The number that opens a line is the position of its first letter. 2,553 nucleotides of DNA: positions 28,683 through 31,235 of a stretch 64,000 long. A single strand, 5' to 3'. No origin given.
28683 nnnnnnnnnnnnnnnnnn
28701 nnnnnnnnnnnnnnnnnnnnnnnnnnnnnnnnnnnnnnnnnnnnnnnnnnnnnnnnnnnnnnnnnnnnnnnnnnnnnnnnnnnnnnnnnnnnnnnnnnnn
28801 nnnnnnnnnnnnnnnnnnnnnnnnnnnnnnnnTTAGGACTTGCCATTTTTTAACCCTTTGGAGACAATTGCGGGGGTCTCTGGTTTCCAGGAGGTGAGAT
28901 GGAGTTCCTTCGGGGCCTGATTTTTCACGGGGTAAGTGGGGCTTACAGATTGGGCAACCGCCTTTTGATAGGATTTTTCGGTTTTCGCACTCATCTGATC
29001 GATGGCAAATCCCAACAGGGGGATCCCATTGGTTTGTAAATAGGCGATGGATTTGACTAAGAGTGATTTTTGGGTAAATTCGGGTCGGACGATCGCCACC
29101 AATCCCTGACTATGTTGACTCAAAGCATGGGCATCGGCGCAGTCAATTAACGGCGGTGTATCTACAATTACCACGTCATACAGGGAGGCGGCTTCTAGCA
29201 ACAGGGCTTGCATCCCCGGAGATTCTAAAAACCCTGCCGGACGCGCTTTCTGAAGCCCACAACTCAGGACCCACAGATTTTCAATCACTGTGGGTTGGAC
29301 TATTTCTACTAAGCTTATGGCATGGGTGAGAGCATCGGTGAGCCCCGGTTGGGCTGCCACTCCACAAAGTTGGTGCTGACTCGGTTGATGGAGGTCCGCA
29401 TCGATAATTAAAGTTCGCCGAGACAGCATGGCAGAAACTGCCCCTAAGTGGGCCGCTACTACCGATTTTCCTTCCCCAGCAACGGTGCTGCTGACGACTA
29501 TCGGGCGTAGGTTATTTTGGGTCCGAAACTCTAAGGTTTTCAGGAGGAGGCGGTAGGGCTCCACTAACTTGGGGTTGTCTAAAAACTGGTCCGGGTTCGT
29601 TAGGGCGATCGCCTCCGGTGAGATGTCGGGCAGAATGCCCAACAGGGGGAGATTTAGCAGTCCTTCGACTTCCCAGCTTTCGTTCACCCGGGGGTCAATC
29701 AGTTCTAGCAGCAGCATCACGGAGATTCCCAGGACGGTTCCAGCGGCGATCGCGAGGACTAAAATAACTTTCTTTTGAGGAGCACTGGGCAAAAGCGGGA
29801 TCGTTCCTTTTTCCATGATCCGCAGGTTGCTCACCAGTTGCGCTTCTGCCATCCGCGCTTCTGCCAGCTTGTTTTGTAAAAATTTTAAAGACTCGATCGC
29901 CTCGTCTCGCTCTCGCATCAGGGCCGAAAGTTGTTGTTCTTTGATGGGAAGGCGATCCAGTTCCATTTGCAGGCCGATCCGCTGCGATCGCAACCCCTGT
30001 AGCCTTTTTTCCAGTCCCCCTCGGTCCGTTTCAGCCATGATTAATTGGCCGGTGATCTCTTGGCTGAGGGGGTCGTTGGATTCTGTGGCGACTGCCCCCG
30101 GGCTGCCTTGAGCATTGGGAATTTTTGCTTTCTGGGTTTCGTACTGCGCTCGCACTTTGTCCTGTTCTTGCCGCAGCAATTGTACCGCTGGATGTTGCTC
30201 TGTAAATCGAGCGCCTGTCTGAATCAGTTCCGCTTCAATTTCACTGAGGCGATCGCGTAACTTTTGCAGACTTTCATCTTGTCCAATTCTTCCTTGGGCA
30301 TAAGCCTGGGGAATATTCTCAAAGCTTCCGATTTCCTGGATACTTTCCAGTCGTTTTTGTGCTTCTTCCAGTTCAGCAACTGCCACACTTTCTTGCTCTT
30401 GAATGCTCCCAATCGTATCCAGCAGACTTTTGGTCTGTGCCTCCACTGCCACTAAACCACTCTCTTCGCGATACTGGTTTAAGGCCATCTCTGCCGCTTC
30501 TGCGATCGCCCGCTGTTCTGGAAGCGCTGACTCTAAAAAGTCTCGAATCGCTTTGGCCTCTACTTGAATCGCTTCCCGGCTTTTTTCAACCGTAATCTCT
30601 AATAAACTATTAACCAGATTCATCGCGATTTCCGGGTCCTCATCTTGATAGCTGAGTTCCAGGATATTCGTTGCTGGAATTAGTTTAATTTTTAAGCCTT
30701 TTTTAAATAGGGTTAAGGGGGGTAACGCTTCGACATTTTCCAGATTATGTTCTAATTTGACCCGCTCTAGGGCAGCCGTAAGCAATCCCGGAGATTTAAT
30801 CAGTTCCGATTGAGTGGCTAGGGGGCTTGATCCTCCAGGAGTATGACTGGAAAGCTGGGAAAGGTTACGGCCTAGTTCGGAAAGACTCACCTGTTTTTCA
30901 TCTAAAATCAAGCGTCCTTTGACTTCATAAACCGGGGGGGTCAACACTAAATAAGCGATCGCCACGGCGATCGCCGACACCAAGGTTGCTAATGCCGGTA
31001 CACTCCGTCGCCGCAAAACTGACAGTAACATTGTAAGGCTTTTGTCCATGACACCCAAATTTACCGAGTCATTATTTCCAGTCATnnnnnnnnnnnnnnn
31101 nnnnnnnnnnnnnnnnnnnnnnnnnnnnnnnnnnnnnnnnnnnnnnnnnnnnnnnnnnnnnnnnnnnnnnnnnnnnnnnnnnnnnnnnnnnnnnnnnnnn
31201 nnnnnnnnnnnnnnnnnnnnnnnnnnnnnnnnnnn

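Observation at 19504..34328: Ten-gene single-strand Wzx/Wzy-dependent exopolysaccharide locus lacking a priming transferase and outer-membrane export component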

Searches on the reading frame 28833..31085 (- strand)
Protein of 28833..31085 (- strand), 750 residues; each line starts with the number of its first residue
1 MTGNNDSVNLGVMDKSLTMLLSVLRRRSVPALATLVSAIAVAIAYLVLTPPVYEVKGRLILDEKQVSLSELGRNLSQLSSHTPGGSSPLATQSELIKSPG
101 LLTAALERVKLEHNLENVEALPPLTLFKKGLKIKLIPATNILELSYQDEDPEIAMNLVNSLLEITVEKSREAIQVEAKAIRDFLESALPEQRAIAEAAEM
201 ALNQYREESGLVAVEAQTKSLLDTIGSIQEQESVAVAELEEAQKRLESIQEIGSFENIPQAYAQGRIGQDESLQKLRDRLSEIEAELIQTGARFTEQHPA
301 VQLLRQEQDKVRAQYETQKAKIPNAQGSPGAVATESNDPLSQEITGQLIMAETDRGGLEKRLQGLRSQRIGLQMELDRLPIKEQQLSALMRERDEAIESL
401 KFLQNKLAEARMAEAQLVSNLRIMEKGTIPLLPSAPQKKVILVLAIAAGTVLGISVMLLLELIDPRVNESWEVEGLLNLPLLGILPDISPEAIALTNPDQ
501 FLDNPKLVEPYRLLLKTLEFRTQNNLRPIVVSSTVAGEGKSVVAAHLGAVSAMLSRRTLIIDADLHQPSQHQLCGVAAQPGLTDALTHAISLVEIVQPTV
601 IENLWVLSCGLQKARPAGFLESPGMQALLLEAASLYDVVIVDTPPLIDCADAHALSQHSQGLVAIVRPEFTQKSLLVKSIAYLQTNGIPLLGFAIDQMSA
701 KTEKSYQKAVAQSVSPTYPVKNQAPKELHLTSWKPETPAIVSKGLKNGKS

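Call 3: search_protein_families(library=pfam, proteins=[window:28833-31085:-], max_evalue=0.01)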
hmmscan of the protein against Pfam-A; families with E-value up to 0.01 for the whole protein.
window:28833-31085:- (750 aa): 5 families
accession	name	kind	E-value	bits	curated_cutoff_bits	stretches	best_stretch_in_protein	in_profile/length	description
PF02706.20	Wzz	-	1.7e-07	31.9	25.5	1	17-106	5-88/91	Chain length determinant protein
PF13807.11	GNVR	-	2.2e-07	31.1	27.7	1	400-459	20-79/82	G-rich domain on putative tyrosine kinase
PF10609.15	ParA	-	5.1e-07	29.8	27.1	1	529-705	6-181/246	NUBPL iron-transfer P-loop NTPase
PF13614.12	AAA_31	-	6.1e-07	30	27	1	529-669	4-151/177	AAA domain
PF01656.29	CbiA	-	0.00026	21.4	25.4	1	529-571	1-43/125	CobQ/CobB/MinD/ParA nucleotide binding domain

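Call 8: search_protein_families(library=ncbifam, proteins=[window:28833-31085:-], max_evalue=0.01)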
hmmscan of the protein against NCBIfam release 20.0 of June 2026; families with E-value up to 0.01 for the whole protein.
window:28833-31085:- (750 aa): 18 families
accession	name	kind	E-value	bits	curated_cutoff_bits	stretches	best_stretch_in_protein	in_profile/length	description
TIGR03007.1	pepcterm_ChnLen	equivalog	3.5e-42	144.3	278.85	1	24-492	10-467/498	XrtA system polysaccharide chain length determinant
NF008568.0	PRK11519.1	equivalog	1.1e-38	132.9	1068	3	520-707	522-706/720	tyrosine-protein kinase Wzc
TIGR01005.1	eps_transp_fam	subfamily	5.2e-32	110.9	411.7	3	527-682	547-702/754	exopolysaccharide transport protein family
TIGR03018.1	pepcterm_TyrKin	hypoth_equivalog_domain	1.1e-30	106.5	230.65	1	512-686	21-199/207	XrtA-associated tyrosine autokinase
TIGR01007.1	eps_fam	subfamily_domain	3.3e-30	105.2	108.05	1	509-706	1-200/204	polysaccharide biosynthesis tyrosine autokinase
NF007350.0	PRK09841.1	equivalog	3.5e-30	104.8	1248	2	507-706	511-711/726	tyrosine-protein kinase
TIGR03029.1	EpsG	equivalog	1.9e-26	92.9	313.8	1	514-694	90-271/274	chain length determinant protein tyrosine kinase EpsG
TIGR03017.1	EpsF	equivalog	3.6e-19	68.8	422.75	1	17-484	3-442/444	chain length determinant protein EpsF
TIGR01006.1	polys_exp_MPA1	subfamily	1.3e-16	60.7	296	2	408-488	144-224/226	CspC family polysaccharide chain length determinant protein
TIGR01969.1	minD_arch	subfamily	3.7e-08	32.9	201.75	1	529-709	3-181/251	cell division ATPase MinD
TIGR01968.1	minD_bact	equivalog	7.6e-08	32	212.9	1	529-671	4-146/261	septum site-determining protein MinD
NF041864.1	EpsV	equivalog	3.9e-07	29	800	1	34-483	41-479/484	PCP family exopolysaccharide biosynthesis protein EpsV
TIGR03815.1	CpaE_hom_Actino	equivalog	1.7e-05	24.1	154.45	1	528-668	113-254/340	septum site-determining protein Ssd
TIGR01010.1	BexC_CtrB_KpsE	subfamily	0.0001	21.5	437.5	1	239-328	179-271/362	polysaccharide export inner-membrane protein, BexC/CtrB/KpsE family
NF041136.1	MrpORP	equivalog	0.00028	20.3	450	1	529-581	8-60/365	iron-sulfur cluster carrier protein MrpORP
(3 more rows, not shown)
